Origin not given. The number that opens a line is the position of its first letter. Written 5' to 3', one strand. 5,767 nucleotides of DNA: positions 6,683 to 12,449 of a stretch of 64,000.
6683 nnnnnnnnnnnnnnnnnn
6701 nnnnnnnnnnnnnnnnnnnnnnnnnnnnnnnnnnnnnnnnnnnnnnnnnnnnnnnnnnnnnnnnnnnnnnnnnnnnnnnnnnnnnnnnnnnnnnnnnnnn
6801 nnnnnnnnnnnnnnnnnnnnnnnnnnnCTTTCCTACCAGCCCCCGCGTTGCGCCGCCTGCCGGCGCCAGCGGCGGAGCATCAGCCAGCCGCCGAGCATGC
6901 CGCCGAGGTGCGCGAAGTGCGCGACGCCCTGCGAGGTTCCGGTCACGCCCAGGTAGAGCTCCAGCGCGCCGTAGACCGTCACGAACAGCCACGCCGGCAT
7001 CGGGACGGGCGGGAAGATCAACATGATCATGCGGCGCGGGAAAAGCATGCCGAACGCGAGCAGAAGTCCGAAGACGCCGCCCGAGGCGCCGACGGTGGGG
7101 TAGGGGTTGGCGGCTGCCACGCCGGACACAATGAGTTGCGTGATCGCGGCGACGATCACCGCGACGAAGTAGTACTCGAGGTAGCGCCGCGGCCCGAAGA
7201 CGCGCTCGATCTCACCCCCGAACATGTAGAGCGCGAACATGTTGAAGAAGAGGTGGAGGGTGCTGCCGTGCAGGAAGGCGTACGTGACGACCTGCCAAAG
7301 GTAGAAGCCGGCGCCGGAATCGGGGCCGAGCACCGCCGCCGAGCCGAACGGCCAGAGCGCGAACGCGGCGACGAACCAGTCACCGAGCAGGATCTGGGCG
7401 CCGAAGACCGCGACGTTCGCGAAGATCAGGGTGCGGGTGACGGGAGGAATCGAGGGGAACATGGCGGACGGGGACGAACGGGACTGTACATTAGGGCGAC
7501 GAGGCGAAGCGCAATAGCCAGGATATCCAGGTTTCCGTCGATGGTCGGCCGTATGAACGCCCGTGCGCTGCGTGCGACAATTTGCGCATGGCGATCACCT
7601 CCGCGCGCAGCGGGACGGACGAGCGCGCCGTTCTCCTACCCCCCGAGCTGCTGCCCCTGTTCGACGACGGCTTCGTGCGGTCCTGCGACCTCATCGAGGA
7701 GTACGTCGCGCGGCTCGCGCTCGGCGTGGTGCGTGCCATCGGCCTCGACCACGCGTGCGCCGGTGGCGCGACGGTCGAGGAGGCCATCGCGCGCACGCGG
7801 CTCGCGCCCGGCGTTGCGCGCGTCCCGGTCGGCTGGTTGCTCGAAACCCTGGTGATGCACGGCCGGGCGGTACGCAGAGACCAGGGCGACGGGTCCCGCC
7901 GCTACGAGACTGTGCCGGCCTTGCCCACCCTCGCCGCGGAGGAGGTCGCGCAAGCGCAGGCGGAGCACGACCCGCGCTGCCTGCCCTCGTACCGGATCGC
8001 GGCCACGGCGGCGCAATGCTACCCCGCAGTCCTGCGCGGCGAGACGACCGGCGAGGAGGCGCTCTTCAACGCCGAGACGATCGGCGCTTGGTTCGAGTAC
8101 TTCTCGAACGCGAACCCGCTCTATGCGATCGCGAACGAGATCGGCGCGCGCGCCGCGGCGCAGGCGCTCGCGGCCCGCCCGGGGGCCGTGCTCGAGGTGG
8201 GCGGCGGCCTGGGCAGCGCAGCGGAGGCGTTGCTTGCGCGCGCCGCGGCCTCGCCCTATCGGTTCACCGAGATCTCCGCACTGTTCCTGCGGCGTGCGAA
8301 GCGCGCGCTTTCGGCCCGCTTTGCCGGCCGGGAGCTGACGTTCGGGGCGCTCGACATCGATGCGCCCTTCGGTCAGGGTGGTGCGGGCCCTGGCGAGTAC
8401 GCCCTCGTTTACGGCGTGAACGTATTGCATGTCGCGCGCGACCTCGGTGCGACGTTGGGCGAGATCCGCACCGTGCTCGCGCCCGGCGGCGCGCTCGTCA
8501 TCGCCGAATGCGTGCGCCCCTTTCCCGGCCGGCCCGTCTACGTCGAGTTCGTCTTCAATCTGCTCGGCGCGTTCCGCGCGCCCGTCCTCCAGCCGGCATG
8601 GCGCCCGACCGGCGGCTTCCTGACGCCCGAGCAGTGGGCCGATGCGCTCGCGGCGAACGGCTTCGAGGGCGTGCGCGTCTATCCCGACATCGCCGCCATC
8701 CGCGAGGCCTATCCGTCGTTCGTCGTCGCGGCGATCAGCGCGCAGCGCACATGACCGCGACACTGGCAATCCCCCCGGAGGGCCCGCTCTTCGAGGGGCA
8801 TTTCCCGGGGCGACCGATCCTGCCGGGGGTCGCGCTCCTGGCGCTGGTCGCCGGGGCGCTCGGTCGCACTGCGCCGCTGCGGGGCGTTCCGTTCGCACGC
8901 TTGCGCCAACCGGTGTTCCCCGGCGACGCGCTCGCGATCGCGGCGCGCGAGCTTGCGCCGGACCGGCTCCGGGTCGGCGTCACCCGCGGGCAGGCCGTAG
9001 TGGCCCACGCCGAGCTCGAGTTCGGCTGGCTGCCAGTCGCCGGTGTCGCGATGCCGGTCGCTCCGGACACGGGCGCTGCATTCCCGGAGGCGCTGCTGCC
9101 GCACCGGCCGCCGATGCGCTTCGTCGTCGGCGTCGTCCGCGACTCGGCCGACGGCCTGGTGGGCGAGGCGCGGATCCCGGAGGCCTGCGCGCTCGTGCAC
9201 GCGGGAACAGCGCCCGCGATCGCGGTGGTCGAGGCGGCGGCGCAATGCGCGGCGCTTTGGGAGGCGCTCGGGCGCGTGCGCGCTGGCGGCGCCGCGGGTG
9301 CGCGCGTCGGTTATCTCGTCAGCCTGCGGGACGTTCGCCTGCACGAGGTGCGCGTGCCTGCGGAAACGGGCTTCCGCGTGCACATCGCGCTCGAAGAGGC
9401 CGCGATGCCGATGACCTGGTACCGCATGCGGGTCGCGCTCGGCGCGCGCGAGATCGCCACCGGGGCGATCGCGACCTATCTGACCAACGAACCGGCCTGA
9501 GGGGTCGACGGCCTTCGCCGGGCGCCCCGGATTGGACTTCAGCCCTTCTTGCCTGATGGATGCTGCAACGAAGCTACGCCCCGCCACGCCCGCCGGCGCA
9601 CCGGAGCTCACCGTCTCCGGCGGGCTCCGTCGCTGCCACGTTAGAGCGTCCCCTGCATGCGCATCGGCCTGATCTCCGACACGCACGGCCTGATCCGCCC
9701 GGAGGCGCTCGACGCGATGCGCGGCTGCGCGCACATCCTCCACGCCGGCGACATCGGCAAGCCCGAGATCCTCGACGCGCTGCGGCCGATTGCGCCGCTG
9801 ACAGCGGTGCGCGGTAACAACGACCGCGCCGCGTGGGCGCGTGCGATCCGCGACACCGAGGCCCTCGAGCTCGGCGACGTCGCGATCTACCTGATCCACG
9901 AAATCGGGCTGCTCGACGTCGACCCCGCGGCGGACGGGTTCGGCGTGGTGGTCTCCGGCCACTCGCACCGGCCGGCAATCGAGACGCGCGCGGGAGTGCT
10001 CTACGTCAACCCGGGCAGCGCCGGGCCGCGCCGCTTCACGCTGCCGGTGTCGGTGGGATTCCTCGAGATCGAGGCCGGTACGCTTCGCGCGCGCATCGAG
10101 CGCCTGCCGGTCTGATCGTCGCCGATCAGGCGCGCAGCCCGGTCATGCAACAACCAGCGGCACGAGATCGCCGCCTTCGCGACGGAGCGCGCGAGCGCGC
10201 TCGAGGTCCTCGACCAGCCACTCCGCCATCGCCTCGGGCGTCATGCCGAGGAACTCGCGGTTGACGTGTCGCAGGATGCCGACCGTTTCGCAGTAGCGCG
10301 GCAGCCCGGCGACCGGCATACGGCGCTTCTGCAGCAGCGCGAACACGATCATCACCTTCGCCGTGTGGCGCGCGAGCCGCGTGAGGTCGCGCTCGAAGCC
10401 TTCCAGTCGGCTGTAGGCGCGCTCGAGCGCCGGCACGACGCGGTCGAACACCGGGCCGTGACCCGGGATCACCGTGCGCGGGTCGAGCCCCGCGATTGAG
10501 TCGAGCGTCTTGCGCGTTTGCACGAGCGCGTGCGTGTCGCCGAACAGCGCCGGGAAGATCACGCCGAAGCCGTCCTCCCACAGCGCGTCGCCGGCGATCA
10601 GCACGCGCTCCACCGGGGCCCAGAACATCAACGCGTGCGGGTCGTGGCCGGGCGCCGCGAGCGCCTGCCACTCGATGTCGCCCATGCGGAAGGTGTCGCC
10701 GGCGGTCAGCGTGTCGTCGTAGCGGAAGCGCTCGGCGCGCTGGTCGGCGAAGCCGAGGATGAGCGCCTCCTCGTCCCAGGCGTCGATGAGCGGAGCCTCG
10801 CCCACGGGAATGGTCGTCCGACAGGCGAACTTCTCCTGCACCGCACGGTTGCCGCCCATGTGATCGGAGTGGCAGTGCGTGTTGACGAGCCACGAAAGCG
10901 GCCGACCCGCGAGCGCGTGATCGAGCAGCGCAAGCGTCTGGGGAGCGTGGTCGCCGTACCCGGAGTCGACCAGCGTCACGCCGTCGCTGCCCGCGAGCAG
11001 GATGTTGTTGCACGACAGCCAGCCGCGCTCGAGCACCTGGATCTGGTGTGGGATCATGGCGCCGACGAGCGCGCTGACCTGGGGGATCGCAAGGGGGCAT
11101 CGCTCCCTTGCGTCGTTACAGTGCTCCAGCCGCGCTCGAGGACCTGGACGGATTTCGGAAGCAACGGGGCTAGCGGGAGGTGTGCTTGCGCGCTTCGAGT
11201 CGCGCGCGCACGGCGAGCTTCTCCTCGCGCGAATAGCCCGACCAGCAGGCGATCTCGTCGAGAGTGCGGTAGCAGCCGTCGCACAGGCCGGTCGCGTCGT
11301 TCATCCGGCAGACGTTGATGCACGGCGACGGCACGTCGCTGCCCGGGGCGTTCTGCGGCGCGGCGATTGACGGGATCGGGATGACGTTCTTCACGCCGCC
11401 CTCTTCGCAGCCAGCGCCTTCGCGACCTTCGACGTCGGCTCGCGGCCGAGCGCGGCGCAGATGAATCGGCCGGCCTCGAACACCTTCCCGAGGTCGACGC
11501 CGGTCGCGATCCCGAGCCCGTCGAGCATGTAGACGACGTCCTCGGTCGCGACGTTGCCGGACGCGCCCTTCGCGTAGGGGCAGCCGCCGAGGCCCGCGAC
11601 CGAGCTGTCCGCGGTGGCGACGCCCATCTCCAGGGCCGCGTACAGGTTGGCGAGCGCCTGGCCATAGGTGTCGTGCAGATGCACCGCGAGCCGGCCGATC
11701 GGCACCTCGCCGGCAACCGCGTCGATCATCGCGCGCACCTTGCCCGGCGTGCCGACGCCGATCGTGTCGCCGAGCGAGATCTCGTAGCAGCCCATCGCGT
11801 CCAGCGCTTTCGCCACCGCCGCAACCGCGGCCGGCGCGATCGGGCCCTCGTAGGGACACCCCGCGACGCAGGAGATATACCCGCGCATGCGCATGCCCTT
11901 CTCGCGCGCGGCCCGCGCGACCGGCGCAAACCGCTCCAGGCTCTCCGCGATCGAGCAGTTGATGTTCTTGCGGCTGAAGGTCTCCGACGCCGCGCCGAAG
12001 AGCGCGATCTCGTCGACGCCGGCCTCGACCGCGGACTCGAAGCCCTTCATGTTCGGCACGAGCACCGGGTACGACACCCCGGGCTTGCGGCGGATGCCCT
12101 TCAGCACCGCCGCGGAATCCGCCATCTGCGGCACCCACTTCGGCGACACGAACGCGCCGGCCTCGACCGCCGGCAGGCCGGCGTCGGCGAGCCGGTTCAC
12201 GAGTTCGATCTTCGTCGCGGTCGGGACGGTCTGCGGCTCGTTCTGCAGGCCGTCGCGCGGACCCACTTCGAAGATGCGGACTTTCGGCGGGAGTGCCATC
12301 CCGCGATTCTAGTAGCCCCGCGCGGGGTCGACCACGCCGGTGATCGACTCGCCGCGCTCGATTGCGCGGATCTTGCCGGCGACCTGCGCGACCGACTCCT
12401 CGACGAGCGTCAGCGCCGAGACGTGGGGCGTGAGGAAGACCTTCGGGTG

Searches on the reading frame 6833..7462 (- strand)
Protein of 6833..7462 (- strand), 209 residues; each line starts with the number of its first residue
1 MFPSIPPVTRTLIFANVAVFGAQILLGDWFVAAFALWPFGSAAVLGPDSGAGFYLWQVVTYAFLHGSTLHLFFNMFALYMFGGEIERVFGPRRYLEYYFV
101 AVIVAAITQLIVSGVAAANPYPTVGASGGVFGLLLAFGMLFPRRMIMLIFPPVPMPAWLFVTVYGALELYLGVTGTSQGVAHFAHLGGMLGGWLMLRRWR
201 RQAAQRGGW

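Call 82: search_protein_families(library=pfam, max_evalue=0.00001, proteins=[window:6833-7462:-])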
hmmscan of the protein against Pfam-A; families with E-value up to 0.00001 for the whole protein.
window:6833-7462:- (209 aa): 2 families
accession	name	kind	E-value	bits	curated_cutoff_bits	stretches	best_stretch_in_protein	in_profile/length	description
PF01694.28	Rhomboid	-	4.3e-32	111.7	22.6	1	55-196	4-137/143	Rhomboid domain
PF08551.15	DUF1751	-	2e-06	28.7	22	1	53-113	6-66/99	Eukaryotic integral membrane protein (DUF1751)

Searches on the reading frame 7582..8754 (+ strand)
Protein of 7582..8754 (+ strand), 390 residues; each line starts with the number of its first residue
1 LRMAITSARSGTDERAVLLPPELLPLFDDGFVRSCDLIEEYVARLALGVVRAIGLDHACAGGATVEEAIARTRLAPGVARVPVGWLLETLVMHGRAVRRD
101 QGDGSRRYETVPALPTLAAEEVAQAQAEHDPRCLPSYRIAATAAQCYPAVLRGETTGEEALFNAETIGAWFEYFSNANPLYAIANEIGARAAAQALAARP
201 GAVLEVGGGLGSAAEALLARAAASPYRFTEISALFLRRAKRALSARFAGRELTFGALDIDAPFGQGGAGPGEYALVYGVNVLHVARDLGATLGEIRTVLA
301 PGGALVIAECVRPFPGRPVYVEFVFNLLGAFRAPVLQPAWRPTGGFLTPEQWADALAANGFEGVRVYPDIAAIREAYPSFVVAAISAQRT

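Call 82: search_protein_families(library=pfam, max_evalue=0.00001, proteins=[window:7582-8754:+])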
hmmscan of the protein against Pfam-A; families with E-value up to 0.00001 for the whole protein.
window:7582-8754:+ (390 aa): 3 families
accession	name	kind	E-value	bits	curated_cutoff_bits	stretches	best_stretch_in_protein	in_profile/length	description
PF08242.18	Methyltransf_12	-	1.9e-10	41.8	30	1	204-305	1-98/98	Methyltransferase domain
PF13489.12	Methyltransf_23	-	1.5e-07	31.8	27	1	192-364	17-162/164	Methyltransferase domain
PF13649.12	Methyltransf_25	-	8.3e-06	26.9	27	0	203-303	1-97/97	Methyltransferase domain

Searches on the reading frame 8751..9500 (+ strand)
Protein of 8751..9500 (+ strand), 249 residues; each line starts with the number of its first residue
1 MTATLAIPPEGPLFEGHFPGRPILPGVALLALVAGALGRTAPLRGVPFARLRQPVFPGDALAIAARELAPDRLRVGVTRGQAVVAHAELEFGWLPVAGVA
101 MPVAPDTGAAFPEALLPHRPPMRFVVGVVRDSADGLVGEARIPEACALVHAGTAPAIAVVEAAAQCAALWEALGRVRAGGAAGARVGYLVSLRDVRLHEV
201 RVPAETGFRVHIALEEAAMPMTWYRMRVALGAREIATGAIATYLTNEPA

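Call 82: search_protein_families(library=pfam, max_evalue=0.00001, proteins=[window:8751-9500:+])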
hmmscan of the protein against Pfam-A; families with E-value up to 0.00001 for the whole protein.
window:8751-9500:+ (249 aa): 1 family
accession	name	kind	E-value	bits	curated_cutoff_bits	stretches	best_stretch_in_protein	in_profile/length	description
PF07977.19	FabA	-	2.1e-07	31.1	23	0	2-37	28-63/138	FabA-like domain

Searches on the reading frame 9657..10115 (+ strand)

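Call 83: search_protein_families(library=pfam, max_evalue=0.00001, proteins=[window:9657-10115:+])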
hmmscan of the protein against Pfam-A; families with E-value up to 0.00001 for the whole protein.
window:9657-10115:+ (152 aa): 1 family
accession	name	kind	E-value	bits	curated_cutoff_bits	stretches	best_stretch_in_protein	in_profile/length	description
PF12850.12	Metallophos_2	-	2.4e-36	125.5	27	1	1-140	1-153/154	Calcineurin-like phosphoesterase superfamily domain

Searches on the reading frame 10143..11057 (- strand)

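Call 83: search_protein_families(library=pfam, max_evalue=0.00001, proteins=[window:10143-11057:-])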
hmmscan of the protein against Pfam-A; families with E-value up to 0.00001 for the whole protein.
window:10143-11057:- (304 aa): 1 family
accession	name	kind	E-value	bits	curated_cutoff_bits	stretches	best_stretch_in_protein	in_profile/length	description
PF00753.33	Lactamase_B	-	2.1e-30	106.6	22.7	1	12-200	2-196/196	Metallo-beta-lactamase superfamily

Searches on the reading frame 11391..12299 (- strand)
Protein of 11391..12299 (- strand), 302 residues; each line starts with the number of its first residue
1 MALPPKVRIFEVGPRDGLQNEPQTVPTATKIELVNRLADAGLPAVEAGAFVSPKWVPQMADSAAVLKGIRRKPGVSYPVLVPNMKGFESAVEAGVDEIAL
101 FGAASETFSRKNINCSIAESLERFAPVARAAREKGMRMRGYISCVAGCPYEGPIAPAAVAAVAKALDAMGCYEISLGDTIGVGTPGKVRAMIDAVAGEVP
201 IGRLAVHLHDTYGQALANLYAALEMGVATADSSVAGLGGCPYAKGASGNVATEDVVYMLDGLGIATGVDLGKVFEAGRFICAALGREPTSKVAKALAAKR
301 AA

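Call 83: search_protein_families(library=pfam, max_evalue=0.00001, proteins=[window:11391-12299:-])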
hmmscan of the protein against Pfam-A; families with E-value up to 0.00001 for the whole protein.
window:11391-12299:- (302 aa): 1 family
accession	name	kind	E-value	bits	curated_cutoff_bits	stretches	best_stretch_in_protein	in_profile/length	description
PF00682.25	HMGL-like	-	3.3e-59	200.9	29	1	6-280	1-260/260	HMGL-like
